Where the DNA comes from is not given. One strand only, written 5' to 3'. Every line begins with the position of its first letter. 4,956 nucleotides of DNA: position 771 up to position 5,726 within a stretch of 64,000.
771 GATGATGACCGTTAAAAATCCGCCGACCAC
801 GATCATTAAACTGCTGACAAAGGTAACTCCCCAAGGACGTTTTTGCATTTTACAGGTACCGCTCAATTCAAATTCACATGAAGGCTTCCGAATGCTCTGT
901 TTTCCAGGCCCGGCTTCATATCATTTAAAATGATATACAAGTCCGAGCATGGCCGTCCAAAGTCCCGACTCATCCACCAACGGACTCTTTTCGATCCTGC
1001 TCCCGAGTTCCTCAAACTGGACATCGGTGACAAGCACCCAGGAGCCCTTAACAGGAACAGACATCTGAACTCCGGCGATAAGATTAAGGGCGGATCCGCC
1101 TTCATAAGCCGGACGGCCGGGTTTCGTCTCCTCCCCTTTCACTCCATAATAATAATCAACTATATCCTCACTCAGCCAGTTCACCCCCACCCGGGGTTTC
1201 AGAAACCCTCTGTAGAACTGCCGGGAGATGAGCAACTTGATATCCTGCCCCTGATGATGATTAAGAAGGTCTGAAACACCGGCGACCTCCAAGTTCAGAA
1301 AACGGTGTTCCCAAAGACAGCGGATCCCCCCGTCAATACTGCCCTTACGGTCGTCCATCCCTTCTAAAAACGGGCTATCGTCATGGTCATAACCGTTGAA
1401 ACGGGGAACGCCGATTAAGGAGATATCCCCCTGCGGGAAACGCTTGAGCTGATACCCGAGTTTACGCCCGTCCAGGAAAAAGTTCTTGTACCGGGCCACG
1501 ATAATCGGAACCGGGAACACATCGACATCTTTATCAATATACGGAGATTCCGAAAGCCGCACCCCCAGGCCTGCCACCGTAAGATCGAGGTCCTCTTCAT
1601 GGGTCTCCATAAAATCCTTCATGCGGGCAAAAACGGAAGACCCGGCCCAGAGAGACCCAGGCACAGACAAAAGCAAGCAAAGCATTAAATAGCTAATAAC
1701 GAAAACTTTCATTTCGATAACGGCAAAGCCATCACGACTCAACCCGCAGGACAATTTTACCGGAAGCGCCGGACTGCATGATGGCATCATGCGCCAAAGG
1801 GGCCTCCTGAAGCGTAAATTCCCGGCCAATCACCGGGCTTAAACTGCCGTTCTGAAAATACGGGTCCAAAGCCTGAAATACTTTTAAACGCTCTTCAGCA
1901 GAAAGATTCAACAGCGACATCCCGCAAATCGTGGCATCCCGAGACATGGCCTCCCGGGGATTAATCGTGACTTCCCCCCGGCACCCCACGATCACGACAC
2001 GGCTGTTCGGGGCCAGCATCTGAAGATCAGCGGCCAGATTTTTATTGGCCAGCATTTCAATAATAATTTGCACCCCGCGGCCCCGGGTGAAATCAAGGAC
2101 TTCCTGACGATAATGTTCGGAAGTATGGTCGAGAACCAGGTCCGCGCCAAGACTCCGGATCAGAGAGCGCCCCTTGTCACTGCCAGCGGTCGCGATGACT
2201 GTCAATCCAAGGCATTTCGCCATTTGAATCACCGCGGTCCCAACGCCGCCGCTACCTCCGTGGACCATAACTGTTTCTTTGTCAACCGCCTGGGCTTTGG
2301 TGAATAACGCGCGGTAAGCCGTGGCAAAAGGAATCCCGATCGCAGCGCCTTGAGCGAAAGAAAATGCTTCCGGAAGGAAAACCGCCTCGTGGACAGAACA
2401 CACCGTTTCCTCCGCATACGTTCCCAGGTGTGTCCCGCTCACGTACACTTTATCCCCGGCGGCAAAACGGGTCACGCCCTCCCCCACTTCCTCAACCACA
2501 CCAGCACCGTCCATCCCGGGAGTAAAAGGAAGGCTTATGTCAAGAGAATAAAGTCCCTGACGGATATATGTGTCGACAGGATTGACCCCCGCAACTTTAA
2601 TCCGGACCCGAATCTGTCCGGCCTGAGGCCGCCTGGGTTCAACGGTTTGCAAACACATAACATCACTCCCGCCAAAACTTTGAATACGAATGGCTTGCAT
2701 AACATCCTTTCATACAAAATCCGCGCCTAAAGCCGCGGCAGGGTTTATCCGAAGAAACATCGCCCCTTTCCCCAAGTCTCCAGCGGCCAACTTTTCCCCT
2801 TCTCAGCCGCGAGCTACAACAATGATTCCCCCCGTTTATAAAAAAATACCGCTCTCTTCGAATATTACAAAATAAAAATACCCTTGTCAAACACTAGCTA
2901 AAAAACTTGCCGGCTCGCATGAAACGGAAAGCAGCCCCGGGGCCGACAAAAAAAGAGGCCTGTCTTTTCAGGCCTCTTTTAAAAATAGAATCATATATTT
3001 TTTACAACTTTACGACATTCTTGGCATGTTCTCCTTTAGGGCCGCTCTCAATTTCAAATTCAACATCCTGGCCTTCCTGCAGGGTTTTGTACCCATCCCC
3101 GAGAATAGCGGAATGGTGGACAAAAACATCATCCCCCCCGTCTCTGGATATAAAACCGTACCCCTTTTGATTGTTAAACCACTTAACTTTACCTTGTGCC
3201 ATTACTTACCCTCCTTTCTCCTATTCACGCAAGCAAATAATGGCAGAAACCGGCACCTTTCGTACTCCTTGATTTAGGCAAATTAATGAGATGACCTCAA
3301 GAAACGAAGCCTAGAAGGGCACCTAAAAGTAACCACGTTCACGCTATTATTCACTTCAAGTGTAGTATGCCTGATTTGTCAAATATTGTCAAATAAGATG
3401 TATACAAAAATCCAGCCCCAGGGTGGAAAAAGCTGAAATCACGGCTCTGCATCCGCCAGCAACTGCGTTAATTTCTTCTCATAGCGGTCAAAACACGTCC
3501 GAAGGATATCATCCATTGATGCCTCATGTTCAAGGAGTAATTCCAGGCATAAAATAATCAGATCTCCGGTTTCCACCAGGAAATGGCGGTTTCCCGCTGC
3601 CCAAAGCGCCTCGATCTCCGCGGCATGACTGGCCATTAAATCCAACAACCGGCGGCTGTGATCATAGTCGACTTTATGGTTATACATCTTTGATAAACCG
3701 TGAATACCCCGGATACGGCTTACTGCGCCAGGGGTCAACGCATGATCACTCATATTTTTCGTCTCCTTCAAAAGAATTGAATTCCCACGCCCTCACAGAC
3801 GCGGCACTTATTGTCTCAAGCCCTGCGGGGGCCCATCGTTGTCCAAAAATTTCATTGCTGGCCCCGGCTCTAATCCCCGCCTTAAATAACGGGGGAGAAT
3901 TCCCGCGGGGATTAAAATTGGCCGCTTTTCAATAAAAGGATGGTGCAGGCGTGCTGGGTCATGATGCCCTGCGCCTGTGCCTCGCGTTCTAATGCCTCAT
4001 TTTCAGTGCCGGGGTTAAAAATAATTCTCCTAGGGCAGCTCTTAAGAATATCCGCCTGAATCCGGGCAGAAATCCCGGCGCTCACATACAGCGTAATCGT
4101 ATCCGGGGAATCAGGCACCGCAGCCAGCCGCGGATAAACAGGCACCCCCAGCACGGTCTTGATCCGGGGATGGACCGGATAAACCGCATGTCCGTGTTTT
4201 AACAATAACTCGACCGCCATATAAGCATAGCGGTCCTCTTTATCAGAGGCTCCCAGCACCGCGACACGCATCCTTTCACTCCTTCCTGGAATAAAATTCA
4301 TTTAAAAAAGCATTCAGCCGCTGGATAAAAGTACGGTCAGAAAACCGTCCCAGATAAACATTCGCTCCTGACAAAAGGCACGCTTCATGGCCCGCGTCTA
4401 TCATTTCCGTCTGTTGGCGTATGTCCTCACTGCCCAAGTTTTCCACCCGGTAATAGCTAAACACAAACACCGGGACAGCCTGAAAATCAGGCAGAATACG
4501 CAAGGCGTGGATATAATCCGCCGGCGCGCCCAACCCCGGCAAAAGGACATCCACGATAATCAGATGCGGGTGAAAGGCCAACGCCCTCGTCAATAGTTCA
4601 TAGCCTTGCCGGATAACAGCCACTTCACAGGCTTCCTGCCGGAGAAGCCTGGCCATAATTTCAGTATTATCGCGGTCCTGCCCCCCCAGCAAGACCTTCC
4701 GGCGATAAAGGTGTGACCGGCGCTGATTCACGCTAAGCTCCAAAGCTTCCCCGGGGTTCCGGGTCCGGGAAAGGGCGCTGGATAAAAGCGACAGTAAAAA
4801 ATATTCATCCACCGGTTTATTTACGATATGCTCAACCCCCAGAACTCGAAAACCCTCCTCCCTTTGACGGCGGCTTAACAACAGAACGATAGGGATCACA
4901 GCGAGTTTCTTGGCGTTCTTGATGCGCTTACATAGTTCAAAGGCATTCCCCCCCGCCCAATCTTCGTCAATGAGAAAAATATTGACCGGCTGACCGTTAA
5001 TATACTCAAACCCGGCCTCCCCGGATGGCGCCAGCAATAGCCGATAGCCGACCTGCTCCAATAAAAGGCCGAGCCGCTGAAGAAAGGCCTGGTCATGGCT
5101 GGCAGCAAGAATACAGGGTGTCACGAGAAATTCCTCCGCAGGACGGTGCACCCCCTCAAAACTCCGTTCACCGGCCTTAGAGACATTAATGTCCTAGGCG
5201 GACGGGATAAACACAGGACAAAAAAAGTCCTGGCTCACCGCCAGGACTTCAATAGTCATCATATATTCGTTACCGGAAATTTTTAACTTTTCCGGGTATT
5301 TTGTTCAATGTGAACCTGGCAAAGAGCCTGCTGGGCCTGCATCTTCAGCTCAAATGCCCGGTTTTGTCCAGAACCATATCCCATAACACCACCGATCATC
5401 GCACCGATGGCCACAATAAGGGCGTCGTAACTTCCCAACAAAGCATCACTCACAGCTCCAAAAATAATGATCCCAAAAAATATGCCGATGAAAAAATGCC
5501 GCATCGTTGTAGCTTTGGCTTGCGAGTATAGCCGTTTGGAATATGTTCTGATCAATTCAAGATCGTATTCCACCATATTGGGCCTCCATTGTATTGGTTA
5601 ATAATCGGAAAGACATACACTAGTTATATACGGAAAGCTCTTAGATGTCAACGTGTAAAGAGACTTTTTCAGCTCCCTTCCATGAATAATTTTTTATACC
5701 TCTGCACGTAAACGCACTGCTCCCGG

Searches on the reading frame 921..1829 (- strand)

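Call 19: search_protein_families(library=pfam, proteins=[window:921-1829:-], max_evalue=0.001)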
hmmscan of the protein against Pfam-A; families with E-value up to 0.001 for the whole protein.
window:921-1829:- (302 aa): 1 family
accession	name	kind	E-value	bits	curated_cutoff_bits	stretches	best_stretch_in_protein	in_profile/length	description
PF06629.18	MipA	-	3.3e-41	142.3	24.2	1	87-301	2-221/221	MltA-interacting protein MipA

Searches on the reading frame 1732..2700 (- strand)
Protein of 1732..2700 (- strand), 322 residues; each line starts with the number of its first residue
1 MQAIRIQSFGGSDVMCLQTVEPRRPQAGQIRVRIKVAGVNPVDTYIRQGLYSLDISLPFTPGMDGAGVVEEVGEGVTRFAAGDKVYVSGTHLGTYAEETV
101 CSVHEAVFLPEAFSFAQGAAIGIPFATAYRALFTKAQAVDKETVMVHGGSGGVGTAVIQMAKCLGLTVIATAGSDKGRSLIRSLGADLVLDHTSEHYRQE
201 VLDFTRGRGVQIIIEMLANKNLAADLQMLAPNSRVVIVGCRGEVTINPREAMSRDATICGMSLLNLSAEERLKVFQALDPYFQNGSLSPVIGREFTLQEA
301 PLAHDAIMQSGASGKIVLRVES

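Call 19: search_protein_families(library=pfam, proteins=[window:1732-2700:-], max_evalue=0.001)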
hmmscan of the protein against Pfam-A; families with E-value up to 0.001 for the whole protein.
window:1732-2700:- (322 aa): 3 families
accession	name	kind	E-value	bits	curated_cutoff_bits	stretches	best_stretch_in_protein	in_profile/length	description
PF00107.32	ADH_zinc_N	-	1.8e-24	86.6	31.8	1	152-267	1-117/129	Zinc-binding dehydrogenase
PF08240.17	ADH_N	-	1.1e-16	61.5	23.5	1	27-107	2-100/104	Alcohol dehydrogenase GroES-like domain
PF13602.12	ADH_zinc_N_2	-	9.7e-16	59.4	27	1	184-318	1-134/134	Zinc-binding dehydrogenase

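Call 64: find_encoding_contigs(protein=window:1732-2700:-, flank=10000, max_places=1)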
Protein window:1732-2700:- (322 aa): 2 contigs read that carry it; 1 place shown.
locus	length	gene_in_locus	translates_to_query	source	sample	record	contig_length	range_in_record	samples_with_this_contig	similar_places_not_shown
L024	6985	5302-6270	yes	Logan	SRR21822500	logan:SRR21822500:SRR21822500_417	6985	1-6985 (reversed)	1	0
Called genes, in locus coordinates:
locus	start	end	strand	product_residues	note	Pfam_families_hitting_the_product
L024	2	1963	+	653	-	?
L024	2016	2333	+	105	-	-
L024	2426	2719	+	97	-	-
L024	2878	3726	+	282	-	PF00072:Response_reg (weak)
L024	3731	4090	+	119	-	PF13380:CoA_binding_2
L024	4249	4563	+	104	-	-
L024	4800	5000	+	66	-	PF00313:CSD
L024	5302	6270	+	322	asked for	PF08240:ADH_N, PF00107:ADH_zinc_N, PF13602:ADH_zinc_N_2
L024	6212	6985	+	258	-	?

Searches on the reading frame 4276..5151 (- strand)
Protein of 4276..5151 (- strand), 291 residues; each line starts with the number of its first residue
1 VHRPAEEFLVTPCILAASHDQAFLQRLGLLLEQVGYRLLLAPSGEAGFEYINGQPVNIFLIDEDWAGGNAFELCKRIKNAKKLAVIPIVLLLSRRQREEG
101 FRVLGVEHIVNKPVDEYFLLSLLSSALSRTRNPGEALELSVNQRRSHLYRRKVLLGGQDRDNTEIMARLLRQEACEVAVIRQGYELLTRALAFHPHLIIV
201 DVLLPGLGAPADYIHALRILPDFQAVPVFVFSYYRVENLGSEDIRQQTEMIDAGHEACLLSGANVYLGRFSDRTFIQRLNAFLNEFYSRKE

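Call 4: search_protein_families(library=pfam, proteins=[window:4276-5151:-], max_evalue=0.01)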
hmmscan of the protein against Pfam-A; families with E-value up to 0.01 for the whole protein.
window:4276-5151:- (291 aa): 1 family
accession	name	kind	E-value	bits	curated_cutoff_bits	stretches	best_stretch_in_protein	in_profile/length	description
PF00072.30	Response_reg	-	2.9e-14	53.6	30.2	2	15-120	2-107/111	Response regulator receiver domain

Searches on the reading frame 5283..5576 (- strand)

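Call 4: search_protein_families(library=pfam, proteins=[window:5283-5576:-], max_evalue=0.01)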
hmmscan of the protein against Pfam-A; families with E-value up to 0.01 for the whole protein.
window:5283-5576:- (97 aa): 0 families

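Call 84: search_protein_families(library=pfam, proteins=[window:5283-5576:-], max_evalue=1)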
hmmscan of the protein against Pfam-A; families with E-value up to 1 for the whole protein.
window:5283-5576:- (97 aa): 1 family
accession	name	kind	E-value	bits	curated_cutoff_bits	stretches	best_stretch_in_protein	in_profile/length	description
PF11368.13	DUF3169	-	0.038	14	31.6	1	53-85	9-41/250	Protein of unknown function (DUF3169)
